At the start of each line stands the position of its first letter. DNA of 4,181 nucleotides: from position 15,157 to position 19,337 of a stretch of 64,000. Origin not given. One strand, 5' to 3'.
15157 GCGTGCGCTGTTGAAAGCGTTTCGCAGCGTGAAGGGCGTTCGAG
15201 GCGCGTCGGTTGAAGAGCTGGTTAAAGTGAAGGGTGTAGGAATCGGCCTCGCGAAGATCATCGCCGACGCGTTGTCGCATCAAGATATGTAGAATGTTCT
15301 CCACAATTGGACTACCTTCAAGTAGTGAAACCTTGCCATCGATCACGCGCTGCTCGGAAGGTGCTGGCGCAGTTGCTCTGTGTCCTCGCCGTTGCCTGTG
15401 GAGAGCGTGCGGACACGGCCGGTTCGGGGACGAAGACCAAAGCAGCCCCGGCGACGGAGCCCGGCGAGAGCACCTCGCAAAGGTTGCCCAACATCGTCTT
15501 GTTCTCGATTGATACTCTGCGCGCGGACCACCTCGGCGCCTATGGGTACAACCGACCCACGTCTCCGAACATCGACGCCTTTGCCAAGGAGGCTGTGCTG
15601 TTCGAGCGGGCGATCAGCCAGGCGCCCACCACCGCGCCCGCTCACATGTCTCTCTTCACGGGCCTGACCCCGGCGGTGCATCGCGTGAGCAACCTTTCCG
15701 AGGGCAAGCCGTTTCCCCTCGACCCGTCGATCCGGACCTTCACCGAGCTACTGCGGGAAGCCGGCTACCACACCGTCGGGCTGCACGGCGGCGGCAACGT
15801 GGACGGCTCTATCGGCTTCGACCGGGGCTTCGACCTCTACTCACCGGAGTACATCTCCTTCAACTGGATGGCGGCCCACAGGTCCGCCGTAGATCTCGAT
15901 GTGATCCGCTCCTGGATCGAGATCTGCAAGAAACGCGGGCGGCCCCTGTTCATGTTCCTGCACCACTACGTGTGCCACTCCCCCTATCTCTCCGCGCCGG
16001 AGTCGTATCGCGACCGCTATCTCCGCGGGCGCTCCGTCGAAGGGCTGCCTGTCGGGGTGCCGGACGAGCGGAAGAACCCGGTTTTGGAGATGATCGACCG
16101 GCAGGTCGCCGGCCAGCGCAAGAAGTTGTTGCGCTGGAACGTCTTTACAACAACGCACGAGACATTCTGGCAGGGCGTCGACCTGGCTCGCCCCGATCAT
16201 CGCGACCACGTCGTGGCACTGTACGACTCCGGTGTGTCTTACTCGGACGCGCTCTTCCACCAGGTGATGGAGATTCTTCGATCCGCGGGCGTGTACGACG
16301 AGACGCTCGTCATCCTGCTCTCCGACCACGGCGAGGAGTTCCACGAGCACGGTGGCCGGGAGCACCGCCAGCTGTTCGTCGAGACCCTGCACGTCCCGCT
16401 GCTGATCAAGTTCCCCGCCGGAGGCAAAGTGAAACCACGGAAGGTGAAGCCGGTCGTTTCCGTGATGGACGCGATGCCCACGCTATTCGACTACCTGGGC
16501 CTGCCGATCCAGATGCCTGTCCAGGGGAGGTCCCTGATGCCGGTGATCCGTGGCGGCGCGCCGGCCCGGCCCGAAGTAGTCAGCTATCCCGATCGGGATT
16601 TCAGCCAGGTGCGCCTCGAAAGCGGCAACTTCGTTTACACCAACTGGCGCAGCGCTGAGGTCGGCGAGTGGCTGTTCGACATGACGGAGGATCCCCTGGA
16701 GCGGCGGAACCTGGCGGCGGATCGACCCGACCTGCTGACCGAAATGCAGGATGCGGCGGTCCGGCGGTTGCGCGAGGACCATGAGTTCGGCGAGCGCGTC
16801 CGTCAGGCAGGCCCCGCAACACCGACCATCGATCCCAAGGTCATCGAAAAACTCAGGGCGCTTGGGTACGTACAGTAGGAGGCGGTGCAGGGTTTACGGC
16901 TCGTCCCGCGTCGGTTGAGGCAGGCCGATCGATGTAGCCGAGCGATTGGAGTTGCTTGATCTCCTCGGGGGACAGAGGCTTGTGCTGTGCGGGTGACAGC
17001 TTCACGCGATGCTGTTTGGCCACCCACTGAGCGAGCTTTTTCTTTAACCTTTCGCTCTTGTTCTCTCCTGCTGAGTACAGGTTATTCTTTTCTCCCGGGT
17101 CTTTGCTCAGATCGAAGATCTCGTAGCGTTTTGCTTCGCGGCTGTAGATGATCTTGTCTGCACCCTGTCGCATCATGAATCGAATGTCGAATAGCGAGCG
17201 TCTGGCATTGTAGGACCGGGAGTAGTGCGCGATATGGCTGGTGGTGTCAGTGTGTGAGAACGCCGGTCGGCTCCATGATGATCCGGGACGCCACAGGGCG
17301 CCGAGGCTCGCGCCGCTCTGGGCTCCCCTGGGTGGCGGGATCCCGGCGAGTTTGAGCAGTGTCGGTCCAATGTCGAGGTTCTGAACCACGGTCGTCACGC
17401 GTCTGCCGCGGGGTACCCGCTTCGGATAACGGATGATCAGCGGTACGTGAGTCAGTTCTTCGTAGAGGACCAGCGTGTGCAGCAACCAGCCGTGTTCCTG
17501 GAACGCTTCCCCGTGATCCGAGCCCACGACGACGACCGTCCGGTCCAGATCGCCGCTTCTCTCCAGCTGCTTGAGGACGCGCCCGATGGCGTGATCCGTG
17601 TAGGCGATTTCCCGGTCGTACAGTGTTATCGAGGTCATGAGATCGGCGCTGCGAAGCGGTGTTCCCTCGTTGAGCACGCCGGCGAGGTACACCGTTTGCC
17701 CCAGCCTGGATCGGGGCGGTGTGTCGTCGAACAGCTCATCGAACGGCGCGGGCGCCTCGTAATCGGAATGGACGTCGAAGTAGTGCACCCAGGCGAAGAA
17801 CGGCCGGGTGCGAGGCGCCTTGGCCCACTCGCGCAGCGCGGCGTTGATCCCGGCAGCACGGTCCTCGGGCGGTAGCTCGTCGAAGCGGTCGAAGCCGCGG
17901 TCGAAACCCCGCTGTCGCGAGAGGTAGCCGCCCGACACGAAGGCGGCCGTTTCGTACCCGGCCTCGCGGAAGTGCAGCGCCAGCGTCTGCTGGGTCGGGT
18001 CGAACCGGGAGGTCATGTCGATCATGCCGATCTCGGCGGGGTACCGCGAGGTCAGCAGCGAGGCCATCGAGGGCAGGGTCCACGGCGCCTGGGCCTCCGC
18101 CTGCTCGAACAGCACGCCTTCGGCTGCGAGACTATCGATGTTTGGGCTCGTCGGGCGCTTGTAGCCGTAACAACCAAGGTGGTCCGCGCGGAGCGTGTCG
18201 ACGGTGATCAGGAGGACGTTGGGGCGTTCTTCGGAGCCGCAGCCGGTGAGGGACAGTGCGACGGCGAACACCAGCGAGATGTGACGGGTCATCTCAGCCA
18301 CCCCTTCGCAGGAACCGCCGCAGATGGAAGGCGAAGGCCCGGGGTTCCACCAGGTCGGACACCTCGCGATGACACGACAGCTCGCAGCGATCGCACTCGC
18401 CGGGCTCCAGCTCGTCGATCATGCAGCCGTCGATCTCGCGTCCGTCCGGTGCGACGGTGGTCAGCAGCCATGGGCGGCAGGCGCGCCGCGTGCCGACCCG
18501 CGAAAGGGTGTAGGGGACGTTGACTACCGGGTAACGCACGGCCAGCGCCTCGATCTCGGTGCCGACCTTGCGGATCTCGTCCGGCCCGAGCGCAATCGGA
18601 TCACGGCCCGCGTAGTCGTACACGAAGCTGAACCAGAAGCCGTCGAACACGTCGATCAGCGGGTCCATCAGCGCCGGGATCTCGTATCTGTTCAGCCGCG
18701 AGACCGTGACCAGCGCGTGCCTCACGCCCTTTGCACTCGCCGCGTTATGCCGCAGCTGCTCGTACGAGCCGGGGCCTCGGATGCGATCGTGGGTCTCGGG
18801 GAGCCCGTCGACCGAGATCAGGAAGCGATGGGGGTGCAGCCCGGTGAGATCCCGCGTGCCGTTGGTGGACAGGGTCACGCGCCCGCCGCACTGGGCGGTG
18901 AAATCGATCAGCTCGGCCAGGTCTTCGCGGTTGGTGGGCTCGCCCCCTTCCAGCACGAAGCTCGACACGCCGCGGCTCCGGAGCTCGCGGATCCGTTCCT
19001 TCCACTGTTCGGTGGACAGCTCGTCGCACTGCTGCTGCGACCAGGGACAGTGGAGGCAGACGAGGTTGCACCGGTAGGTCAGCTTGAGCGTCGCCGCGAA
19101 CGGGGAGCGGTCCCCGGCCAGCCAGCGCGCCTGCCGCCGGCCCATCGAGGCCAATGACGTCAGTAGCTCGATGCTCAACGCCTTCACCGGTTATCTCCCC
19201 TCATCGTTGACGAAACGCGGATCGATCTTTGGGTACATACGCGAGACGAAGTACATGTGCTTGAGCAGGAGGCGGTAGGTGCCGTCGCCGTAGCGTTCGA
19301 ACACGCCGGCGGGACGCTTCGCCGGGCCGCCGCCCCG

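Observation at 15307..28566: Undescribed radical-SAM-rich envelope lipid/glycan modification cluster inserted after uvrC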

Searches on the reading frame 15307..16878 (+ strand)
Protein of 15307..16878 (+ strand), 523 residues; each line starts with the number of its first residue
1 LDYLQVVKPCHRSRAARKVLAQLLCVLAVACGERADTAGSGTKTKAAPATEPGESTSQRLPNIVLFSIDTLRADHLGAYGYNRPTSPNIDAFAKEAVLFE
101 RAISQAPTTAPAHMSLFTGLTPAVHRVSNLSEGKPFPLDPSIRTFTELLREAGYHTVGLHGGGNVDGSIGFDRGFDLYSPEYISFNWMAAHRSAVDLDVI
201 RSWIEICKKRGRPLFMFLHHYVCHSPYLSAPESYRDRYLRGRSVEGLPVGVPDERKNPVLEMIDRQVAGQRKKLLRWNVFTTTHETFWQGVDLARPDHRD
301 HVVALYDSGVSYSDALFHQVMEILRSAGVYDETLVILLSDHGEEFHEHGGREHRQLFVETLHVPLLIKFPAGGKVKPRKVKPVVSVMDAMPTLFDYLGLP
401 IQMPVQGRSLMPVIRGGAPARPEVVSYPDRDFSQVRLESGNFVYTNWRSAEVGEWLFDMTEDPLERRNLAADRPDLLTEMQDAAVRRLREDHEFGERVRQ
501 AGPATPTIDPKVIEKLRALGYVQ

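Call 3: search_protein_families(library=pfam, proteins=[window:15307-16878:+], max_evalue=0.01)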
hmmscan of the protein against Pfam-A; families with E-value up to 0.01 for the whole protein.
window:15307-16878:+ (523 aa): 4 families
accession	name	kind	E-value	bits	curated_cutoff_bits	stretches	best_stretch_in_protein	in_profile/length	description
PF00884.28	Sulfatase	-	1.2e-42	146.7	25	1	61-398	1-300/301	Sulfatase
PF01663.27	Phosphodiest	-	1.1e-12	48.6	23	1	64-127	2-62/342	Type I phosphodiesterase / nucleotide pyrophosphatase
PF16347.10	SGSH_C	-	3.8e-09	37.3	29.3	1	347-472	2-134/154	N-sulphoglucosamine sulphohydrolase, C-terminal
PF02995.22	DUF229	-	0.0005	19.3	25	1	309-348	309-348/496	Protein of unknown function (DUF229)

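Call 5: search_protein_families(library=ncbifam, proteins=[window:15307-16878:+], max_evalue=0.01)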
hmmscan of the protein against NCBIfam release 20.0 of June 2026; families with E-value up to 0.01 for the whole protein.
window:15307-16878:+ (523 aa): 20 families
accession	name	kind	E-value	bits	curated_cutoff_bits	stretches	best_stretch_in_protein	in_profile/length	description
NF010322.0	PRK13759.1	equivalog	3.1e-39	134.8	481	2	300-492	264-461/486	arylsulfatase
TIGR03417.1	chol_sulfatase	equivalog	4e-33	115.1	433.45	2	306-484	255-436/500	choline-sulfatase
NF045661.1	HdlasePehA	equivalog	1.2e-32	113.2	900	2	209-496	197-490/506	phosphoric/sulfuric ester hydrolase PehA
NF052527.1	Mn_arylsulf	exception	6.2e-17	61.7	850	2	296-490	257-454/479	manganese-dependent arylsulfatase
NF028537.1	P_eth_NH2_trans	domain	2.3e-09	36.3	500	1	299-349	406-456/527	phosphoethanolamine--lipid A transferase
NF038075.1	fam_STM4013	hypoth_equivalog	3.4e-08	33.3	250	0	281-359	179-250/261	STM4013/SEN3800 family hydrolase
NF007160.0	PRK09598.1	equivalog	5.7e-08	31.5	561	1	290-349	391-447/523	phosphoethanolamine--lipid A transferase EptA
NF007933.0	PRK10649.1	subfamily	1.5e-07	30.4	404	1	72-115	248-294/577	phosphoethanolamine transferase CptA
NF038282.1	LapC_YejM_PbgA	exception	1.7e-07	29.9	825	1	302-396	410-499/584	LPS biosynthesis-modulating metalloenzyme YejM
NF047438.1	polymyxin_MCR12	exception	9e-07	27.6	1200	1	272-368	394-489/548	MCR-12 family phosphoethanolamine--lipid A transferase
NF008593.0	PRK11560.1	equivalog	1e-06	27.3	493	0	298-348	426-472/563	kdo(2)-lipid A phosphoethanolamine 7''-transferase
NF033463.1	polymyxin_MCR5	exception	5.4e-06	25.3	1250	1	290-354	410-472/547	MCR-5 family phosphoethanolamine--lipid A transferase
NF008619.0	PRK11598.1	equivalog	6e-06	25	660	1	299-354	414-469/546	phosphoethanolamine transferase EptA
NF012179.0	CptA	domain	1.3e-05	24.2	900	0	54-112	218-279/556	phosphoethanolamine transferase CptA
NF053595.1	LptchSynLtaSGpos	equivalog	4.4e-05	22.2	970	1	291-402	415-531/626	lipoteichoic acid synthase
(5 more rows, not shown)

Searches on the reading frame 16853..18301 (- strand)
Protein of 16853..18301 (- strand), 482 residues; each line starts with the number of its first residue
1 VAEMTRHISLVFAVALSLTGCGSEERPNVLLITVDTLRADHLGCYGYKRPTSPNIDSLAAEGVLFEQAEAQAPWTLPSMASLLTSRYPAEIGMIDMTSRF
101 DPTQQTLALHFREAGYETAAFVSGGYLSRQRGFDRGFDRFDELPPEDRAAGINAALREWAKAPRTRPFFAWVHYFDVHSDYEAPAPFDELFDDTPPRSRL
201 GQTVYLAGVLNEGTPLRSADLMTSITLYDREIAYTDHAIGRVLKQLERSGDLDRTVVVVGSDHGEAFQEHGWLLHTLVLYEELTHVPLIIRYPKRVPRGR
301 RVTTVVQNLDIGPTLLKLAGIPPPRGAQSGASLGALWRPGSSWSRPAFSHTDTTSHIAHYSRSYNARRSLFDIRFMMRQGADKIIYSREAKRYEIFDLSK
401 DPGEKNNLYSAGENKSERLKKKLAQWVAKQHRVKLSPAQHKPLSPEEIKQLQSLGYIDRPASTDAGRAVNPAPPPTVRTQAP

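Call 3: search_protein_families(library=pfam, proteins=[window:16853-18301:-], max_evalue=0.01)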
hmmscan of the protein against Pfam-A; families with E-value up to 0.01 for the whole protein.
window:16853-18301:- (482 aa): 4 families
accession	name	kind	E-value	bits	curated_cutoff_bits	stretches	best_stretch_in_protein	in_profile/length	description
PF00884.28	Sulfatase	-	4.1e-53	181.1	25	1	27-321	1-301/301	Sulfatase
PF16347.10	SGSH_C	-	5.5e-20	72.5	29.3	1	269-425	2-146/154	N-sulphoglucosamine sulphohydrolase, C-terminal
PF01663.27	Phosphodiest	-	5.7e-11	43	23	1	29-264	1-220/342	Type I phosphodiesterase / nucleotide pyrophosphatase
PF02995.22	DUF229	-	7.3e-05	22.1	25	1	234-309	312-382/496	Protein of unknown function (DUF229)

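Call 5: search_protein_families(library=ncbifam, proteins=[window:16853-18301:-], max_evalue=0.01)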
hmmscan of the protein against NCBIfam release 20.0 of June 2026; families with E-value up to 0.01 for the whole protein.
window:16853-18301:- (482 aa): 26 families (the best 25 are shown)
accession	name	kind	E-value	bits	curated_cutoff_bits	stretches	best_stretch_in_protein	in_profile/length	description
NF010322.0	PRK13759.1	equivalog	6.8e-46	156.8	481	2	164-421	198-448/486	arylsulfatase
TIGR03417.1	chol_sulfatase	equivalog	1.8e-41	142.6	433.45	2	167-419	197-432/500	choline-sulfatase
NF045661.1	HdlasePehA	equivalog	1.7e-35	122.6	900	2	225-425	281-479/506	phosphoric/sulfuric ester hydrolase PehA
NF052527.1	Mn_arylsulf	exception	5e-21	75.2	850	2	213-431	252-456/479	manganese-dependent arylsulfatase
NF007160.0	PRK09598.1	equivalog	4.4e-12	45.1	561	2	225-277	403-453/523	phosphoethanolamine--lipid A transferase EptA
NF028537.1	P_eth_NH2_trans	domain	9.7e-11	40.8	500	1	225-321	410-514/527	phosphoethanolamine--lipid A transferase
NF038282.1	LapC_YejM_PbgA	exception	2.7e-08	32.6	825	1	218-316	404-497/584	LPS biosynthesis-modulating metalloenzyme YejM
NF007933.0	PRK10649.1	subfamily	3.3e-08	32.5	404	1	26-84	237-297/577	phosphoethanolamine transferase CptA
NF038075.1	fam_STM4013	hypoth_equivalog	3.4e-08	33.3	250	1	232-287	204-255/261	STM4013/SEN3800 family hydrolase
NF008593.0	PRK11560.1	equivalog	1.1e-07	30.5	493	1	225-275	431-477/563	kdo(2)-lipid A phosphoethanolamine 7''-transferase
NF047438.1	polymyxin_MCR12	exception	2.1e-07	29.7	1200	1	212-290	407-488/548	MCR-12 family phosphoethanolamine--lipid A transferase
NF008619.0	PRK11598.1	equivalog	3.7e-07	29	660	1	225-290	418-486/546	phosphoethanolamine transferase EptA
NF033463.1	polymyxin_MCR5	exception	2.7e-06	26.3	1250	1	215-289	412-488/547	MCR-5 family phosphoethanolamine--lipid A transferase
NF053595.1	LptchSynLtaSGpos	equivalog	5.5e-05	21.9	970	1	226-322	428-529/626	lipoteichoic acid synthase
NF033462.1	polymyxin_MCR4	exception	5.6e-05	22.1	1225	1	225-277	415-467/541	MCR-4 family phosphoethanolamine--lipid A transferase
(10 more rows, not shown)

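Call 38: search_solved_structures(query=window:16853-18301:-, max_evalue=1e-10, show_alignments=2)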
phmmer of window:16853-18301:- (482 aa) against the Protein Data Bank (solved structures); distinct sequences matched with E-value up to 1e-10: 71 (the best 60 are shown).
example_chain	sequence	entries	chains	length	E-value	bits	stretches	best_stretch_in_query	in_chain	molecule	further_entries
5g2v_A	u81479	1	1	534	1.1e-40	143.4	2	231-430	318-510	N-ACETYLGLUCOSAMINE-6-SULFATASE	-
7p24_AAA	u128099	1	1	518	3.1e-34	122.1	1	228-427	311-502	Mucin-desulfating sulfatase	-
7stt_A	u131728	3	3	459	2.5e-32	115.8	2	131-429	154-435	N-acetylgalactosamine-6-sulfatase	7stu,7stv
4upi_A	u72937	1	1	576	2.1e-29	106.2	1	163-445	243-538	SULFATASE FAMILY PROTEIN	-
6hhm_A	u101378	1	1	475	2.1e-26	96.2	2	24-120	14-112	Arylsulfatase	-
7oz8_AAA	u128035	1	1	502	2.6e-25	92.6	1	166-410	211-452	Choline-sulfatase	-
4upl_A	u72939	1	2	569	5.7e-25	91.5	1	226-431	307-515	SULFATASE FAMILY PROTEIN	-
4uph_A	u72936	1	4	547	2e-24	89.7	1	201-418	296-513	SULFATASE (SULFURIC ESTER HYDROLASE) PROTEIN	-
9fo1_A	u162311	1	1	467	5.7e-24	88.2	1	228-430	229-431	k-carrageenan sulfatase S1_16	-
9ihk_D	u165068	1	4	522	1.1e-23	87.2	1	225-425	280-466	Sulfatase_S1_30A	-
6ust_A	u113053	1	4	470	2.3e-23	86.2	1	158-426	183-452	N-acetylgalactosamine 6-sulfate sulfatase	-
9s03_A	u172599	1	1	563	4.9e-23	85.1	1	230-423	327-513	Putative sulfatase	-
7lha_A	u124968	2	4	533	1.4e-22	83.6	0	228-417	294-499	Exo-L-galactose-6-sulfatase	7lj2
6pt6_B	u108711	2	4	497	3.3e-22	82.4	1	162-410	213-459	exo-2S-iota carrageenan S1 sulfatase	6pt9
6ptk_A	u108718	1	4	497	4.5e-22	82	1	162-410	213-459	exo-2S-iota carrageenan S1 sulfatase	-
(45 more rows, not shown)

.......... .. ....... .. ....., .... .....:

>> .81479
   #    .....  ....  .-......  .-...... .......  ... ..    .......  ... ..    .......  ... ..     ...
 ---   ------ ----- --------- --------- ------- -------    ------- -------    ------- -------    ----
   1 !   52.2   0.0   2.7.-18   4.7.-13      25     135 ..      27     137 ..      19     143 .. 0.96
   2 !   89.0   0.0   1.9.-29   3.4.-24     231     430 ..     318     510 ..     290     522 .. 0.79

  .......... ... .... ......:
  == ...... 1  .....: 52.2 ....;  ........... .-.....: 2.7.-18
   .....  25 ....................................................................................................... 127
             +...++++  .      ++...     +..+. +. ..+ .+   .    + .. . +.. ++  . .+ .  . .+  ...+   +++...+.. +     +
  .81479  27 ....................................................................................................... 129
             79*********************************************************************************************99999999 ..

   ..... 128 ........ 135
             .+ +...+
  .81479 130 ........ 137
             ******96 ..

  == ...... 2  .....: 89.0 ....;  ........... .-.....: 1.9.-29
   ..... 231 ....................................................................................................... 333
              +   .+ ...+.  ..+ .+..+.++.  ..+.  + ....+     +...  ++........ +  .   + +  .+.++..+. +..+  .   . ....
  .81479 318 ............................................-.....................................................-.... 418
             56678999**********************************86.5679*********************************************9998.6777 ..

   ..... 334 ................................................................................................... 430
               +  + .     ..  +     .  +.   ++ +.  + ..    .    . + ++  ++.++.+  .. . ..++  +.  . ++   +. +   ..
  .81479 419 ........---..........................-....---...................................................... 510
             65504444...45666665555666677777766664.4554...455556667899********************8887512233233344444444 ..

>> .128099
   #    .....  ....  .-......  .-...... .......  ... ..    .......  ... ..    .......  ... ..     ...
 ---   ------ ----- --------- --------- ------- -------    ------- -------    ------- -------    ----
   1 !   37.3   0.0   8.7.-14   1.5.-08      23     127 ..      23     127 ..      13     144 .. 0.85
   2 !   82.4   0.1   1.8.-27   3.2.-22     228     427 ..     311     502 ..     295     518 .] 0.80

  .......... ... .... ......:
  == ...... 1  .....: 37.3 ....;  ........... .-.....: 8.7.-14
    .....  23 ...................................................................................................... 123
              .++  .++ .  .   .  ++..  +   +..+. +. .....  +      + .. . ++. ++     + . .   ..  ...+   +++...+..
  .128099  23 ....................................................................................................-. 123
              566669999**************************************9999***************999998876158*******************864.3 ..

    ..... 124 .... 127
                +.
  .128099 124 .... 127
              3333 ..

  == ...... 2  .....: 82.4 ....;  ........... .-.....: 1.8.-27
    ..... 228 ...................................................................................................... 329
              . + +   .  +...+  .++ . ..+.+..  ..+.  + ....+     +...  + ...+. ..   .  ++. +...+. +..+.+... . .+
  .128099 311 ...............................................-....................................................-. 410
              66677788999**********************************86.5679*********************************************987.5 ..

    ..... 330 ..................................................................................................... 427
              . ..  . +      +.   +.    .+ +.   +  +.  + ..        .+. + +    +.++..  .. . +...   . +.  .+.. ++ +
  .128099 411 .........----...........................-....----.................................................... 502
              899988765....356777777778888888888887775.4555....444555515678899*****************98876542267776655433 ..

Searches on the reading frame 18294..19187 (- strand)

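Call 3: search_protein_families(library=pfam, proteins=[window:18294-19187:-], max_evalue=0.01)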
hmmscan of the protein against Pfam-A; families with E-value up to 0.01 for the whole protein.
window:18294-19187:- (297 aa): 1 family
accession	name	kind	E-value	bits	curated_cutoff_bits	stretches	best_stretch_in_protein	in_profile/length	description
PF04055.27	Radical_SAM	-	2.4e-15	57.6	29.5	1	35-153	2-137/166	Radical SAM superfamily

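Call 5: search_protein_families(library=ncbifam, proteins=[window:18294-19187:-], max_evalue=0.01)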
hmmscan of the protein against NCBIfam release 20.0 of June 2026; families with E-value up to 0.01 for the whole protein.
window:18294-19187:- (297 aa): 43 families (the best 25 are shown)
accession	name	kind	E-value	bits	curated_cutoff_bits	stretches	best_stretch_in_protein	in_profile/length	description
TIGR04051.1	rSAM_NirJ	equivalog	2.5e-19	69.5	515.45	1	35-199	7-185/354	heme d1 biosynthesis radical SAM protein NirJ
TIGR04546.1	rSAM_ahbC_deAc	equivalog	4.2e-19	68.6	650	1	33-179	42-202/390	12,18-didecarboxysiroheme deacetylase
TIGR03961.1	rSAM_PTO1314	hypoth_equivalog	1.5e-18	67.2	306.05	1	18-257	11-265/332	PTO1314 family radical SAM protein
TIGR03962.1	mycofact_rSAM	equivalog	3e-18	66.1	265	1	25-158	7-152/339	mycofactocin radical SAM maturase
TIGR04347.1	pseudo_SAM_Halo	equivalog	4.6e-17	62.3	525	1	33-196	41-218/390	TIGR04347 family pseudo-SAM/SPASM protein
TIGR04053.2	TIGR04053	equivalog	1e-16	61.2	395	1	27-214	5-212/366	TIGR04053 family radical SAM/SPASM domain-containing protein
TIGR04545.1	rSAM_ahbD_hemeb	equivalog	1.9e-15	57.1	500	1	35-188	5-173/339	heme b synthase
TIGR04250.1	SCM_rSAM_ScmE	equivalog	5.2e-15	55.2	400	1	31-148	4-133/358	SynChlorMet cassette radical SAM/SPASM protein ScmE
TIGR04054.1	rSAM_NirJ1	equivalog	1.4e-14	53.5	650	1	34-144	40-161/387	putative heme d1 biosynthesis radical SAM protein NirJ1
TIGR02668.1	moaA_archaeal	equivalog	2.9e-13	49.5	325.25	1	34-111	14-95/303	GTP 3',8-cyclase MoaA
TIGR02109.1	PQQ_syn_pqqE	equivalog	4.5e-13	48.9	381.35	1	29-110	6-90/358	pyrroloquinoline quinone biosynthesis protein PqqE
TIGR04055.1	rSAM_NirJ2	equivalog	6.7e-12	45.6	500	1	36-111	6-83/326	putative heme d1 biosynthesis radical SAM protein NirJ2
NF045574.1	sacti_mat_StsB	exception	1.7e-11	43.7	625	1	35-147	101-223/466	StsB family radical SAM/SPASM domain sactipeptide maturase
TIGR04340.1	rSAM_ACGX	hypoth_equivalog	1.8e-11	43.9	400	1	30-187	3-180/341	radical SAM/SPASM domain protein, ACGX system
TIGR04303.1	GeoRSP_rSAM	equivalog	1.1e-10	41.7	400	1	30-175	5-162/325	GeoRSP system radical SAM/SPASM protein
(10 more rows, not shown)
